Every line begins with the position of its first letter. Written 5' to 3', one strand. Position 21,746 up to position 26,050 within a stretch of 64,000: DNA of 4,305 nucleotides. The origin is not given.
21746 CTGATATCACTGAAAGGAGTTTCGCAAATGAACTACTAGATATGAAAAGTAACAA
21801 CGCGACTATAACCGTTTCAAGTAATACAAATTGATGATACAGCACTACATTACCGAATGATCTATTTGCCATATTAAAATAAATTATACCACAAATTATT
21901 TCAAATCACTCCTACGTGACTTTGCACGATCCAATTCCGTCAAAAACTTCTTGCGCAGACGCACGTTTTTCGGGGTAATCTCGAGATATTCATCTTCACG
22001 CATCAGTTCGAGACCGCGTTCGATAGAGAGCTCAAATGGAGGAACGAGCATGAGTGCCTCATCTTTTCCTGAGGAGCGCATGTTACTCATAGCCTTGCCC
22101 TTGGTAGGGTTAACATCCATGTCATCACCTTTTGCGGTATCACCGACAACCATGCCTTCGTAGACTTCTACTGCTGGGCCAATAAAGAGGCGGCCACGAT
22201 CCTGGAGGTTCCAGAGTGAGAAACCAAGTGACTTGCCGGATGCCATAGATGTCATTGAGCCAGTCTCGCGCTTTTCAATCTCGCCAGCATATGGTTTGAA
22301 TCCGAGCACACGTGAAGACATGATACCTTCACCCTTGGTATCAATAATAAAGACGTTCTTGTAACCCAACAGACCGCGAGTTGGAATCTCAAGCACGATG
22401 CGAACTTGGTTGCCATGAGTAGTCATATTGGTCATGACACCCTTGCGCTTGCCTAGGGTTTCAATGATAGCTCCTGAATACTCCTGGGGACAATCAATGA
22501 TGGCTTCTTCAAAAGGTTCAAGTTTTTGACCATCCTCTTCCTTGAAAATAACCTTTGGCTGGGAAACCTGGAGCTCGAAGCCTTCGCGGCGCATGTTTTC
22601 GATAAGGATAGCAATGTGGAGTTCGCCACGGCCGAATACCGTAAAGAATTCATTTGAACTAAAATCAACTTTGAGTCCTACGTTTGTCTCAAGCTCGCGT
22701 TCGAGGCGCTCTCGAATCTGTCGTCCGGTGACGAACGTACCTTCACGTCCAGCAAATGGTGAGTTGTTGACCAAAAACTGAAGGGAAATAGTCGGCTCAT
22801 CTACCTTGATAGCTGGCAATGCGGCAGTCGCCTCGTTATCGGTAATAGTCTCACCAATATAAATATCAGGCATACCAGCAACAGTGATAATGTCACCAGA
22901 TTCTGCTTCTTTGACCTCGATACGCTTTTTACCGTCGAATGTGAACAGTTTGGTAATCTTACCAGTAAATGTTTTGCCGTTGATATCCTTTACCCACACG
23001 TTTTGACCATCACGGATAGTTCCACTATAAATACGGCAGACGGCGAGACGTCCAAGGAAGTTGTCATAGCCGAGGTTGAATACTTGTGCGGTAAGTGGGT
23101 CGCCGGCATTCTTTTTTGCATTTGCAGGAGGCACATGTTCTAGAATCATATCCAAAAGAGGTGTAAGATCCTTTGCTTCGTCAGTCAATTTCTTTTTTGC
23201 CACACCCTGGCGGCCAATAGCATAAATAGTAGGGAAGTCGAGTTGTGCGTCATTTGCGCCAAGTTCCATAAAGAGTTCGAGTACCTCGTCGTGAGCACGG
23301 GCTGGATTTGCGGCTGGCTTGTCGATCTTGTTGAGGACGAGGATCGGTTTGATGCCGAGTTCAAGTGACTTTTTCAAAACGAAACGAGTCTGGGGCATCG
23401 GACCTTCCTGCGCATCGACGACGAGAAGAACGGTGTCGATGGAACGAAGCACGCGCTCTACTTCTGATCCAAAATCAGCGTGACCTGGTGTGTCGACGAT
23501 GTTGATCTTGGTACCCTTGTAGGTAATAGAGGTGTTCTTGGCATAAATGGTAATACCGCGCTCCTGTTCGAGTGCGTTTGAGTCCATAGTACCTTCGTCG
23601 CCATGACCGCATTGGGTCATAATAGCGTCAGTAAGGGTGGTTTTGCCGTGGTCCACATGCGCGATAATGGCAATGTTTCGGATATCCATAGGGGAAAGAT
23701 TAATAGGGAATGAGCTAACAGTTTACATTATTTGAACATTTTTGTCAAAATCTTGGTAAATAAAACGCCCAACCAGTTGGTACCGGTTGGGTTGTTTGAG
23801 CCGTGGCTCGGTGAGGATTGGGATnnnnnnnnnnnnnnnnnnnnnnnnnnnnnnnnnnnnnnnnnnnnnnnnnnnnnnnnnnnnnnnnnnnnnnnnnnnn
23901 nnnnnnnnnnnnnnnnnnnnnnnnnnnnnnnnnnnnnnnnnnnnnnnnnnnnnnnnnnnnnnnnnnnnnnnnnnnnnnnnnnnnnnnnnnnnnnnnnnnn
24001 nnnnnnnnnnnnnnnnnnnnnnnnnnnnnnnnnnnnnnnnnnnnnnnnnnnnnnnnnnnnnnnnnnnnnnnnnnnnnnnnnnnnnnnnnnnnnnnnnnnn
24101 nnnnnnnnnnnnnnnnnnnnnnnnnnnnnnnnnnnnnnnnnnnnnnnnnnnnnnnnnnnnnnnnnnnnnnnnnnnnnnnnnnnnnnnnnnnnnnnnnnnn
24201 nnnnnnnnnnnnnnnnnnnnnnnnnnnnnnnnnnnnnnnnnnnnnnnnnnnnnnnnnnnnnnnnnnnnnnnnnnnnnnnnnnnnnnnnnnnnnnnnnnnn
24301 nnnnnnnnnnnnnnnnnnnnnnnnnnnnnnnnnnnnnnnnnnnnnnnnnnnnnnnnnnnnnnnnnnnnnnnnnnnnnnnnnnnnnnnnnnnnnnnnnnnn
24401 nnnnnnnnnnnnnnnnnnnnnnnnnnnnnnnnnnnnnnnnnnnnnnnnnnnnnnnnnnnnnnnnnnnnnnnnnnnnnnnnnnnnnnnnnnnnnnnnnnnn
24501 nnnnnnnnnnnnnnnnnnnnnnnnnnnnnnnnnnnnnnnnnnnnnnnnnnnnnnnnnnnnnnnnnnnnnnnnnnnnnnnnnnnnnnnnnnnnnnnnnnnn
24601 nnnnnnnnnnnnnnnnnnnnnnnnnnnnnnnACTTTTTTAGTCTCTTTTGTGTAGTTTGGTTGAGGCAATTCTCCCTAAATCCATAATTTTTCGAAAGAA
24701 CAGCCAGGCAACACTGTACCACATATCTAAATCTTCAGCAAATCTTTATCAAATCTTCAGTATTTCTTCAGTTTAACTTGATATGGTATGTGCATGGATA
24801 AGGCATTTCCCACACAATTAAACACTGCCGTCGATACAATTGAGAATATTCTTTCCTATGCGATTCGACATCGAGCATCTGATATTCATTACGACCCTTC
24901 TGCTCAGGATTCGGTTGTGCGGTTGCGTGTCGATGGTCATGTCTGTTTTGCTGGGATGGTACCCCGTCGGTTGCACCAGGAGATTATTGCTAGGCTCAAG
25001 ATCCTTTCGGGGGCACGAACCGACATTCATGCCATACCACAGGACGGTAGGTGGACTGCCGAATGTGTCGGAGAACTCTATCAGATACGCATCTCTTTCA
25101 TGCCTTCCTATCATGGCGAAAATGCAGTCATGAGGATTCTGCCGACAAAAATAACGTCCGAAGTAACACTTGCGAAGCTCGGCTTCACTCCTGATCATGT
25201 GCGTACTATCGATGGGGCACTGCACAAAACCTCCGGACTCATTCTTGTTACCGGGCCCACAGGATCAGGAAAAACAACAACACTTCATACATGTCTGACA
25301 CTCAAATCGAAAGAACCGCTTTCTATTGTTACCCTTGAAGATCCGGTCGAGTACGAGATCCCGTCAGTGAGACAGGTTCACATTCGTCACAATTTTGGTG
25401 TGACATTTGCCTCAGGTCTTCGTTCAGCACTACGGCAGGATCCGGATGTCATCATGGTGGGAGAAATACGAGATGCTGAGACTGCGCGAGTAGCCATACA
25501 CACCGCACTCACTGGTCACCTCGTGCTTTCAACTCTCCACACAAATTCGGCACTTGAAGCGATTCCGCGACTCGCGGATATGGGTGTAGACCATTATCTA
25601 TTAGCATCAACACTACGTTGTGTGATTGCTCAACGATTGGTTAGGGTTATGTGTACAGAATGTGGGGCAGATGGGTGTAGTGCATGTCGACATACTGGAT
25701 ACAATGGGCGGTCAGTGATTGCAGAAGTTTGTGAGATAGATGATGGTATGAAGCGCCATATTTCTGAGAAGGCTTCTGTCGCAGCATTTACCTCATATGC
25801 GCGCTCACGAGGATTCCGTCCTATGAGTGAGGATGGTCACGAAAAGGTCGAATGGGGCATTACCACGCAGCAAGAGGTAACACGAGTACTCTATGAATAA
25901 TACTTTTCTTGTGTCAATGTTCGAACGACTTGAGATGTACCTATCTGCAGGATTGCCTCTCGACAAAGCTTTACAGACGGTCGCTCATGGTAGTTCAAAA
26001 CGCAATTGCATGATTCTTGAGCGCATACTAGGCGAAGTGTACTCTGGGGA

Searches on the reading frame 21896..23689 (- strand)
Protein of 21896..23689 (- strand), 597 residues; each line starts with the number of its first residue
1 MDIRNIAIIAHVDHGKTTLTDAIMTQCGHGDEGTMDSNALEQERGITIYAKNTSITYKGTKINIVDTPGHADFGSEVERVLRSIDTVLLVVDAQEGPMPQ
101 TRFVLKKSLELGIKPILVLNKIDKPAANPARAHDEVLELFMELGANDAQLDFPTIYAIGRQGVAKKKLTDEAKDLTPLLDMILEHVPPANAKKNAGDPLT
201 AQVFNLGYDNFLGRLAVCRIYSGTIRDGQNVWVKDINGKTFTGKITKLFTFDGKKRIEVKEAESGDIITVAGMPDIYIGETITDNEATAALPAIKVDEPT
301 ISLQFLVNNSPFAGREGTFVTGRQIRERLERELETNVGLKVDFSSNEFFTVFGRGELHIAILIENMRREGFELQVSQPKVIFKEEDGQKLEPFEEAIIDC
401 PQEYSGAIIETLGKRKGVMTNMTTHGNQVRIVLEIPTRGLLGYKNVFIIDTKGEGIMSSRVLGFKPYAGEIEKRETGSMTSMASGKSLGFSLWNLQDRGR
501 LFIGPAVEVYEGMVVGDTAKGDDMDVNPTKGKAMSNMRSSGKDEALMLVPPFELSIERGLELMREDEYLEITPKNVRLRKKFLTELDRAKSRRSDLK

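Call 10: search_protein_families(library=pfam, proteins=[window:21896-23689:-], max_evalue=0.01)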
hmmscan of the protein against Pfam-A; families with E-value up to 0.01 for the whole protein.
window:21896-23689:- (597 aa): 10 families
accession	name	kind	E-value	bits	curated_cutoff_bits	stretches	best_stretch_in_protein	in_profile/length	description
PF00009.33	GTP_EFTU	-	2.8e-52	177.5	26.5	1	2-187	2-187/188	Elongation factor Tu GTP binding domain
PF21018.2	BipA_C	-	1.2e-39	134.9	23.8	1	476-584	1-109/110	TypA/BipA C-terminal domain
PF00679.30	EFG_C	-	3.7e-20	72.2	27.9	1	389-473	2-87/89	Elongation factor G C-terminus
PF03144.31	GTP_EFTU_D2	-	3.6e-14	53.4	30.3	1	213-283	1-73/73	Elongation factor Tu domain 2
PF22042.2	EF-G_D2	-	7.7e-12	45.6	27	1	199-284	2-83/84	Elongation factor G domain 2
PF01926.29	MMR_HSR1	-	1.3e-08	35.4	21.9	1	6-121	2-113/113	50S ribosome-binding GTPase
PF02421.24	FeoB_N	-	2.5e-05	24.3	27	1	44-138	31-131/156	Ferrous iron transport protein B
PF00735.24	Septin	-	0.002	17.9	26.2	1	6-73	7-75/280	Septin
PF04548.22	AIG1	-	0.0023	17.7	27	0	42-89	31-78/212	AIG1 family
PF09439.16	SRPRB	-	0.0057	16.5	25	0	5-93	5-82/178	Signal recognition particle receptor beta subunit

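Call 47: find_homologous_proteins(query=window:21896-23689:-, max_evalue=1e-100)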
Query window:21896-23689:- (597 aa): 8000 proteins with E <= 1e-100 among 8000 candidates; the best 120 are listed.
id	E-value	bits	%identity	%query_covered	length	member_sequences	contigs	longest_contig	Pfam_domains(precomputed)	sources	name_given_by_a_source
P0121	0.0e+0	1332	100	100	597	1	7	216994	PF21018.3,PF01926.30,PF00679.31,PF02421.25,PF00009.34,PF03144.32,PF22042.3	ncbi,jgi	jgi:GTP-binding protein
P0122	0.0e+0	1328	100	100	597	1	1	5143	PF21018.3,PF01926.30,PF00679.31,PF02421.25,PF00009.34,PF03144.32,PF22042.3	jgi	jgi:GTP-binding protein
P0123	0.0e+0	1318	98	100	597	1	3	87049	PF21018.3,PF01926.30,PF00679.31,PF02421.25,PF00009.34,PF03144.32,PF22042.3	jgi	jgi:GTP-binding protein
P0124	0.0e+0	1310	97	100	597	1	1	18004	PF21018.3,PF01926.30,PF00679.31,PF02421.25,PF00009.34,PF03144.32,PF22042.3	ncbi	-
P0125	0.0e+0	1308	97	100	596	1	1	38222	PF21018.3,PF01926.30,PF00679.31,PF02421.25,PF00009.34,PF03144.32,PF22042.3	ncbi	-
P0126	0.0e+0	1297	96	100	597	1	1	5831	PF21018.3,PF01926.30,PF00679.31,PF00009.34,PF03144.32,PF22042.3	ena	-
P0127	0.0e+0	1290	96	100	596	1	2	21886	PF21018.3,PF01926.30,PF00679.31,PF02421.25,PF00009.34,PF03144.32,PF22042.3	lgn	-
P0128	0.0e+0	1282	95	100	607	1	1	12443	PF21018.3,PF01926.30,PF00679.31,PF00009.34,PF03144.32,PF22042.3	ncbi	-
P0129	0.0e+0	1270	94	100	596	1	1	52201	PF21018.3,PF01926.30,PF00679.31,PF02421.25,PF00009.34,PF03144.32,PF22042.3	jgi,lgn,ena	-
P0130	0.0e+0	1265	94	100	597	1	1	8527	PF21018.3,PF01926.30,PF00679.31,PF00009.34,PF03144.32,PF22042.3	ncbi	-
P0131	0.0e+0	1264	93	100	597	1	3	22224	PF21018.3,PF01926.30,PF00679.31,PF00009.34,PF03144.32,PF22042.3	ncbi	-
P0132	0.0e+0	1263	93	100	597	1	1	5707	PF21018.3,PF01926.30,PF00679.31,PF00009.34,PF03144.32,PF22042.3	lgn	-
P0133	0.0e+0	1262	94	100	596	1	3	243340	PF21018.3,PF01926.30,PF00679.31,PF00009.34,PF03144.32,PF22042.3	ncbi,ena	ncbi:MAG: translational GTPase TypA [Patescibacteria group bacterium]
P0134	0.0e+0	1260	93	100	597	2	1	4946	PF21018.3,PF01926.30,PF00679.31,PF00009.34,PF03144.32,PF22042.3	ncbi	-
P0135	0.0e+0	1258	93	100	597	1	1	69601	PF21018.3,PF01926.30,PF00679.31,PF00009.34,PF03144.32,PF22042.3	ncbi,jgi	ncbi:MAG: hypothetical protein RLY66_447 [Candidatus Parcubacteria bacterium]|jgi:GTP-binding protei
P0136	0.0e+0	1257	93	100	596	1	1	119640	PF21018.3,PF01926.30,PF00679.31,PF02421.25,PF00009.34,PF03144.32,PF22042.3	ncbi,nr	ncbi:MAG: translational GTPase TypA [Candidatus Pacebacteria bacterium]|nr:translational GTPase TypA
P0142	0.0e+0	1237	93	100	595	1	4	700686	PF21018.3,PF01926.30,PF00679.31,PF00009.34,PF03144.32,PF22042.3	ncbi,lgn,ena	-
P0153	0.0e+0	1198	89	100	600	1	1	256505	PF21018.3,PF01926.30,PF00679.31,PF00009.34,PF03144.32,PF22042.3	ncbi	ncbi:MAG: translational GTPase TypA [Patescibacteria group bacterium]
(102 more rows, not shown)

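Call 48: find_encoding_contigs(protein=P0123, flank=10000, max_places=1)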
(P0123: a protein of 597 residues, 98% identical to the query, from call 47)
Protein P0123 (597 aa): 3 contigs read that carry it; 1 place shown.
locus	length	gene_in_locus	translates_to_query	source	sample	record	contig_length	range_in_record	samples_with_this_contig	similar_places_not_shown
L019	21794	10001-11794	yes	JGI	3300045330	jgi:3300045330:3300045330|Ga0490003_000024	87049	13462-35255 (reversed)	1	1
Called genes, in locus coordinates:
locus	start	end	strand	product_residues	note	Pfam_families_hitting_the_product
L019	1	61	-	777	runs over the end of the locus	PF00403:HMA, PF08282:Hydrolase_3 (faint), PF00122:E1-E2_ATPase, PF00702:Hydrolase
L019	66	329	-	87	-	PF02583:Trns_repr_metal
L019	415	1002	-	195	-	PF06821:Ser_hydrolase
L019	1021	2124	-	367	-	PF01098:FTSW_RODA_SPOVE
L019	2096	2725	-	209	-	PF04079:SMC_ScpB, PF01047:MarR (faint)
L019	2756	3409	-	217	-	-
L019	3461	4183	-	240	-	PF02616:SMC_ScpA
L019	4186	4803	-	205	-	-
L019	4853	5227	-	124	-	-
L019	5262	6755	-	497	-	-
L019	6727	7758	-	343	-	PF00482:T2SSF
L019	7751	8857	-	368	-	PF00437:T2SSE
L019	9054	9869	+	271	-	-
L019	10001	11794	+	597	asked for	PF00009:GTP_EFTU, PF01926:MMR_HSR1, PF02421:FeoB_N (faint), PF22042:EF-G_D2, PF03144:GTP_EFTU_D2, PF00679:EFG_C, PF21018:BipA_C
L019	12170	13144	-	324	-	PF03703:bPH_2, PF04326:SLFN_AlbA_2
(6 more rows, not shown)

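Call 49: find_encoding_contigs(protein=P0125, flank=10000, max_places=1)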
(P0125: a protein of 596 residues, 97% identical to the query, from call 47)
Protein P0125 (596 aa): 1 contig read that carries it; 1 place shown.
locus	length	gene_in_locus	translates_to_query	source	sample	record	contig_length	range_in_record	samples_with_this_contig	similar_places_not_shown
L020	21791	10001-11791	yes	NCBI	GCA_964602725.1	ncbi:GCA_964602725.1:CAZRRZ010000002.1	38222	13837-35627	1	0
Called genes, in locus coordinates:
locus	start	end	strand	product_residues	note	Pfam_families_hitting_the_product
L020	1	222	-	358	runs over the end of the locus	PF00389:2-Hacid_dh, PF02826:2-Hacid_dh_C, PF03446:NAD_binding_2 (faint)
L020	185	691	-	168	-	PF23951:DUF7282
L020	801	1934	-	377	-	PF03033:Glyco_transf_28, PF04101:Glyco_tran_28_C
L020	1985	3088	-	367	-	PF01098:FTSW_RODA_SPOVE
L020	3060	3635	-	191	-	PF04079:SMC_ScpB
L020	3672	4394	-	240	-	PF02616:SMC_ScpA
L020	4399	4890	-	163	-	PF27605:ODF2_C (weak)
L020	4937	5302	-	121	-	-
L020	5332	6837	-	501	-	PF08309:LVIVD (faint)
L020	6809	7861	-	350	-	PF00482:T2SSF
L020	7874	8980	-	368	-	PF00437:T2SSE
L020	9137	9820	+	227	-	PF00406:ADK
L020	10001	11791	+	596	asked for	PF00009:GTP_EFTU, PF01926:MMR_HSR1, PF02421:FeoB_N (faint), PF22042:EF-G_D2, PF03144:GTP_EFTU_D2, PF00679:EFG_C, PF21018:BipA_C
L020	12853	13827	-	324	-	PF03703:bPH_2, PF04326:SLFN_AlbA_2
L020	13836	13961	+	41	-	-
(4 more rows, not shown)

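Call 50: find_encoding_contigs(protein=P0133, flank=10000, max_places=1)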
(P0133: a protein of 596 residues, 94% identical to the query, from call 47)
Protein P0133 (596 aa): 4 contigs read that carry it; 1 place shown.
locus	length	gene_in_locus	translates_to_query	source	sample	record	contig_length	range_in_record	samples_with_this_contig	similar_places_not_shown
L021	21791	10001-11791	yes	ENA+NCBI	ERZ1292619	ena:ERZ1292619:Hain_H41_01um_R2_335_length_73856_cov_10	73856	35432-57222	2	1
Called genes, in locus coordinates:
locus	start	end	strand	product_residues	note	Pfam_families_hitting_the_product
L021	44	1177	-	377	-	PF03033:Glyco_transf_28, PF04101:Glyco_tran_28_C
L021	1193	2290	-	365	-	PF01098:FTSW_RODA_SPOVE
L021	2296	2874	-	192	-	PF04079:SMC_ScpB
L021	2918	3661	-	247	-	PF02616:SMC_ScpA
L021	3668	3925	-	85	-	-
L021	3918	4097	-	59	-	-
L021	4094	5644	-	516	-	-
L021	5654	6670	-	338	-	PF00482:T2SSF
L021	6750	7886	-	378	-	PF00437:T2SSE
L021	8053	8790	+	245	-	-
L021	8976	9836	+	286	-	-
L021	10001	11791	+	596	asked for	PF00009:GTP_EFTU, PF01926:MMR_HSR1, PF22042:EF-G_D2, PF03144:GTP_EFTU_D2, PF00679:EFG_C, PF21018:BipA_C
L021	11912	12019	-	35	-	-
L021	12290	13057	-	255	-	PF01509:TruB_N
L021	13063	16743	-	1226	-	PF04997:RNA_pol_Rpb1_1, PF00623:RNA_pol_Rpb1_2, PF04983:RNA_pol_Rpb1_3, PF05000:RNA_pol_Rpb1_4, PF04998:RNA_pol_Rpb1_5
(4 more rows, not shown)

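Call 51: find_encoding_contigs(protein=P0136, flank=10000, max_places=1)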
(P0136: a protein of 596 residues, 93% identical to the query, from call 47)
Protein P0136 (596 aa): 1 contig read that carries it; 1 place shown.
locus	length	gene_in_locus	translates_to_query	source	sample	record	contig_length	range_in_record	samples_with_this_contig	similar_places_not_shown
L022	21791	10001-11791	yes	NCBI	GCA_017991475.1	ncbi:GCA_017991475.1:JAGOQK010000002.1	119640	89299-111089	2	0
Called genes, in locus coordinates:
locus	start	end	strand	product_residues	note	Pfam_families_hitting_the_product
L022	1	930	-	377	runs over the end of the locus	PF03033:Glyco_transf_28, PF04101:Glyco_tran_28_C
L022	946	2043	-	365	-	PF01098:FTSW_RODA_SPOVE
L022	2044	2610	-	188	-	PF04079:SMC_ScpB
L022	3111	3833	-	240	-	PF02616:SMC_ScpA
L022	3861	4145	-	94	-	-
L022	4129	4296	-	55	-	-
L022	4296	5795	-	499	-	PF08309:LVIVD (faint)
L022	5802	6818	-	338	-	PF00482:T2SSF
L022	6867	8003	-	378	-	PF00437:T2SSE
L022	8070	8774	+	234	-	-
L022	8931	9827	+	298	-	-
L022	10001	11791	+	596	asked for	PF00009:GTP_EFTU, PF01926:MMR_HSR1, PF02421:FeoB_N (faint), PF22042:EF-G_D2, PF03144:GTP_EFTU_D2, PF00679:EFG_C, PF21018:BipA_C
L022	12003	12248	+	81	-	-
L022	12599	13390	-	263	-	PF01509:TruB_N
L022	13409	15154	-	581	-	PF00664:ABC_membrane, PF02463:SMC_N (weak), PF00005:ABC_tran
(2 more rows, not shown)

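Call 56: find_encoding_contigs(protein=P0129, flank=6000, max_places=1)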
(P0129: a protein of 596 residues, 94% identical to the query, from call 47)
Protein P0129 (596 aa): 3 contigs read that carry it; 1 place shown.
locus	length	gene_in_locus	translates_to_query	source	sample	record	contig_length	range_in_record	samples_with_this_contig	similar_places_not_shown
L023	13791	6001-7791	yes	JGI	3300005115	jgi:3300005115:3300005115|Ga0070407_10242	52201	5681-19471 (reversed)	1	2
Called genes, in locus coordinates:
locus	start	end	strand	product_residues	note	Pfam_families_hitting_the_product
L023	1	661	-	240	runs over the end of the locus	PF02616:SMC_ScpA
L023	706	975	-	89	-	-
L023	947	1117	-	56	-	-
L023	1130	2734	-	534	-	PF08309:LVIVD (faint)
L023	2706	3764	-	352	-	PF00482:T2SSF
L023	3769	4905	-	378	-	PF00437:T2SSE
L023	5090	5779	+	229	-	PF00406:ADK, PF13207:AAA_17 (weak)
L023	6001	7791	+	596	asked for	PF00009:GTP_EFTU, PF01926:MMR_HSR1, PF02421:FeoB_N (faint), PF22042:EF-G_D2, PF03144:GTP_EFTU_D2, PF00679:EFG_C, PF21018:BipA_C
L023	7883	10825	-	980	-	PF05048:NosD (faint), PF07953:Toxin_R_bind_N, PF13385:Laminin_G_3, PF21231:GH141_M (weak), PF13229:Beta_helix, PF00404:Dockerin_1 (weak)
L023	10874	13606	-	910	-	PF13385:Laminin_G_3, PF02973:Sialidase (faint), PF07953:Toxin_R_bind_N (weak), PF13385:Laminin_G_3, PF00404:Dockerin_1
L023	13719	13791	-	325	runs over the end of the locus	PF03703:bPH_2, PF04326:SLFN_AlbA_2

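Call 57: find_encoding_contigs(protein=P0142, flank=6000, max_places=1)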
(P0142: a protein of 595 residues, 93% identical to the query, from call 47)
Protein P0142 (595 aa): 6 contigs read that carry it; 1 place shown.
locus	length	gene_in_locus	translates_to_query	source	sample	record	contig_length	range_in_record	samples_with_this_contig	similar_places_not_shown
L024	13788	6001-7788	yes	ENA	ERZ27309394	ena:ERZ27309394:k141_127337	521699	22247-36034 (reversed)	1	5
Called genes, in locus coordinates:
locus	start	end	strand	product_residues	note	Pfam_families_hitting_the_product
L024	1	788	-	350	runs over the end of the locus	PF00482:T2SSF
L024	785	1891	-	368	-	PF00437:T2SSE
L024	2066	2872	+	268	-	-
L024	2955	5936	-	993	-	PF00041:fn3 (faint), PF17957:Big_7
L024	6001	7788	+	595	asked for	PF00009:GTP_EFTU, PF01926:MMR_HSR1, PF22042:EF-G_D2, PF03144:GTP_EFTU_D2, PF00679:EFG_C, PF21018:BipA_C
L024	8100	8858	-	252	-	-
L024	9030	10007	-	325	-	PF03703:bPH_2, PF04326:SLFN_AlbA_2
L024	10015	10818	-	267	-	PF01509:TruB_N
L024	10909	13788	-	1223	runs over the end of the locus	PF04997:RNA_pol_Rpb1_1, PF00623:RNA_pol_Rpb1_2, PF04983:RNA_pol_Rpb1_3, PF05000:RNA_pol_Rpb1_4 (weak), PF04998:RNA_pol_Rpb1_5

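Call 58: find_encoding_contigs(protein=P0153, flank=6000, max_places=1)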
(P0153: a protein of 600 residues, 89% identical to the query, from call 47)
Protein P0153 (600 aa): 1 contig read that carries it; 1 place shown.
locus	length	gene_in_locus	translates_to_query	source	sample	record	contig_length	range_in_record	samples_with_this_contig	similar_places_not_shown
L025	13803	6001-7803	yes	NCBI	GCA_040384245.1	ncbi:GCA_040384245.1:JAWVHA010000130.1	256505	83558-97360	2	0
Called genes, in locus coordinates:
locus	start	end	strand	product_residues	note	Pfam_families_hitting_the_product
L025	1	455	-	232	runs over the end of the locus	PF22935:RM44_endonuclase, PF14622:Ribonucleas_3_3, PF00636:Ribonuclease_3, PF00035:dsrm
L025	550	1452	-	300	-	PF01029:NusB, PF00293:NUDIX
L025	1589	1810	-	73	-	PF01783:Ribosomal_L32p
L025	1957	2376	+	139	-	-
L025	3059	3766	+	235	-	-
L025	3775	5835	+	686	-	-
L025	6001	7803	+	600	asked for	PF00009:GTP_EFTU, PF01926:MMR_HSR1, PF22042:EF-G_D2, PF03144:GTP_EFTU_D2, PF00679:EFG_C, PF21018:BipA_C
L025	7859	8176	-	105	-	-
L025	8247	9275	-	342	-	PF03703:bPH_2, PF04326:SLFN_AlbA_2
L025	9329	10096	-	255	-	PF01509:TruB_N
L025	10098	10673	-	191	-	-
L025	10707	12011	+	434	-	PF13393:tRNA-synt_His, PF00587:tRNA-synt_2b, PF03129:HGTP_anticodon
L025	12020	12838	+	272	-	PF07963:N_methyl (weak), PF13385:Laminin_G_3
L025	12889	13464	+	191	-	PF13482:RNase_H_2, PF10108:DNA_pol_B_exo2 (faint)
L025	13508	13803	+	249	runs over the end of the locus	PF13462:Thioredoxin_4, PF01323:DSBA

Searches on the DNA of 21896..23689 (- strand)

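Call 78: search_rna_families(source=L019, start=11900, end=12200, threshold=evalue, max_evalue=1, show_alignments=1)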
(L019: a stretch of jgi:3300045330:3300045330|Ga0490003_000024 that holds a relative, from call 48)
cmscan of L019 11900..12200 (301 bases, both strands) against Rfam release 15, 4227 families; matches with E-value up to 1: 3.
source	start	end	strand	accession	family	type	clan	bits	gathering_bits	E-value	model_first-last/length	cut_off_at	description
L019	12070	12165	+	RF02502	Atu_C8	Gene; sRNA;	-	19.8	50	0.15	1-122/122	no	Rhizobiales sRNA Atu_C8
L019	12020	12115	+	RF04321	tmRNA_permuted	Gene;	-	13.6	47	0.77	36-94/213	no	permuted transfer-messenger RNA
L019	12020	12036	+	RF00023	tmRNA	Gene;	CL00001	11.6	47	0.0072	347-363/374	no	transfer-messenger RNA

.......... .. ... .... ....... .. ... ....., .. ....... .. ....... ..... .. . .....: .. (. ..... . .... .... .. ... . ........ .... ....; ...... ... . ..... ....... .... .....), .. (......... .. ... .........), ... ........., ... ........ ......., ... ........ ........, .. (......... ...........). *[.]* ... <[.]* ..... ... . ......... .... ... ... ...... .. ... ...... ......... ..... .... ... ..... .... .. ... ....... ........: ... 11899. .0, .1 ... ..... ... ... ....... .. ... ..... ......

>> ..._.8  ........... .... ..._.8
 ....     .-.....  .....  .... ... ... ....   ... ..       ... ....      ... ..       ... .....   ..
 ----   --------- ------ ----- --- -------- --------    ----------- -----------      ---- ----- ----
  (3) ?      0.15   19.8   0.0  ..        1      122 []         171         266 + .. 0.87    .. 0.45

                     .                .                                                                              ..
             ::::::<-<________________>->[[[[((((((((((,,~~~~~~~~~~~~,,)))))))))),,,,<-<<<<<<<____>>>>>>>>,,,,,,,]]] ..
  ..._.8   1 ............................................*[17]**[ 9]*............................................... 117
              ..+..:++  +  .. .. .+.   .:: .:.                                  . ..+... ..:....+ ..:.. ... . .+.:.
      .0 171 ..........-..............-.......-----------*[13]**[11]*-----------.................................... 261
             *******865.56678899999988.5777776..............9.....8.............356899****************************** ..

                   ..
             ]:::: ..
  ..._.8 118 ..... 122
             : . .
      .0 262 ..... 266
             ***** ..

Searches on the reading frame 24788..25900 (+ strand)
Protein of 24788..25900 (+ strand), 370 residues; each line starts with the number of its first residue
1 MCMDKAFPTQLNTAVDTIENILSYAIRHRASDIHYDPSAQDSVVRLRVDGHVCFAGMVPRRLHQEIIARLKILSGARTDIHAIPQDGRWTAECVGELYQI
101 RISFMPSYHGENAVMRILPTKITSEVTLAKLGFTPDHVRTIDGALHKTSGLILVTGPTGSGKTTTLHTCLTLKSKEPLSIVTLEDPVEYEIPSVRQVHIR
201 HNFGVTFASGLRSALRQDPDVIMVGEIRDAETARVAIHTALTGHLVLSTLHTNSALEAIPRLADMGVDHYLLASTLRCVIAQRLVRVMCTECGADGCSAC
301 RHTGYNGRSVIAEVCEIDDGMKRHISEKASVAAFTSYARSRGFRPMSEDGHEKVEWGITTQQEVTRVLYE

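Call 32: search_protein_families(library=pfam, proteins=[window:24788-25900:+], max_evalue=0.001)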
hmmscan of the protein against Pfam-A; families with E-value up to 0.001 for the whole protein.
window:24788-25900:+ (370 aa): 3 families
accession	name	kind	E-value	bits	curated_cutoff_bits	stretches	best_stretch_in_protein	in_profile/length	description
PF00437.27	T2SSE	-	3.1e-108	362.2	24.9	1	15-366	9-370/370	Type II/IV secretion system protein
PF13191.12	AAA_16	-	2.5e-05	25.3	32.6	1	143-246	18-113/167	AAA ATPase domain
PF13401.12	AAA_22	-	0.00012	22.9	27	1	147-189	3-45/130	AAA domain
